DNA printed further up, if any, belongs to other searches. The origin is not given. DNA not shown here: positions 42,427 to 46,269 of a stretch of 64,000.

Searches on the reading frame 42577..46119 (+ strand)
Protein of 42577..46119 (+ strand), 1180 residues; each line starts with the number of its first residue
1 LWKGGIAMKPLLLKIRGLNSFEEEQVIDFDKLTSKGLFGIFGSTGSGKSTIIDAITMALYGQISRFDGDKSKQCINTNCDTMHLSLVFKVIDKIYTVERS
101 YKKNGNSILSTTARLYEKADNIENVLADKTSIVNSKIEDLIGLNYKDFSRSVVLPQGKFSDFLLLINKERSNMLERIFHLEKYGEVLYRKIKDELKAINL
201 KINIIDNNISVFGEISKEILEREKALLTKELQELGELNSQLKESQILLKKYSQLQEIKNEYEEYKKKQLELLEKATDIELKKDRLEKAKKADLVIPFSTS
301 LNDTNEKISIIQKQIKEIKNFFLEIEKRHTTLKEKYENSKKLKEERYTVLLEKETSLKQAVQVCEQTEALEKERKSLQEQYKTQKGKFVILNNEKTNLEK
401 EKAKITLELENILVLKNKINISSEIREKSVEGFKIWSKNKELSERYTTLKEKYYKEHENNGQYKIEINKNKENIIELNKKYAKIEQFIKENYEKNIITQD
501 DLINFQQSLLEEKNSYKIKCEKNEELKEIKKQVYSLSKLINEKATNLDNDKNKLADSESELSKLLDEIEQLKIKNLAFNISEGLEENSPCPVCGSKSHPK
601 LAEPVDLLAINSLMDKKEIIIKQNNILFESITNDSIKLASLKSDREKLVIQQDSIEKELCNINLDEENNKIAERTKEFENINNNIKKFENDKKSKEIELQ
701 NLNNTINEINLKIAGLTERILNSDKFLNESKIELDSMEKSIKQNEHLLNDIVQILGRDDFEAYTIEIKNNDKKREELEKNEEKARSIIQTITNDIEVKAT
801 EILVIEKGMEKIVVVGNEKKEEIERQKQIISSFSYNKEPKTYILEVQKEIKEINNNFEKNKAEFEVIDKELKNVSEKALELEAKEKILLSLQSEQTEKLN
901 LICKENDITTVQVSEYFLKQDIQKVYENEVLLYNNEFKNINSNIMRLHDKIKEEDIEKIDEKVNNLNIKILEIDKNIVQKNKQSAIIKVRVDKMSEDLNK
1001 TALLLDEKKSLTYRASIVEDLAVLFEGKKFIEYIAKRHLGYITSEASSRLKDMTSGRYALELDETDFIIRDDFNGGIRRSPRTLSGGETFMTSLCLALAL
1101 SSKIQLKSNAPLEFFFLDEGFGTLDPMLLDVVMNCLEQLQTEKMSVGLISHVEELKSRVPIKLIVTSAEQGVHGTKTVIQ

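Call 81: search_protein_families(library=pfam, proteins=[window:42577-46119:+], max_evalue=0.00001)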
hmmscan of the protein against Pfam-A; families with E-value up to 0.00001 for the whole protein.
window:42577-46119:+ (1180 aa): 3 families
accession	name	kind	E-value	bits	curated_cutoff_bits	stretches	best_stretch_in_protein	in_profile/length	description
PF13476.12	AAA_23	-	2.2e-15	58.3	27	1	13-274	2-199/201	AAA domain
PF13558.12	SbcC_Walker_B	-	1e-08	35.7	27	1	1077-1137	26-89/90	SbcC/RAD50-like, Walker B motif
PF13555.12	AAA_29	-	1.4e-06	28.4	27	1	33-62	20-49/61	P-loop containing region of AAA domain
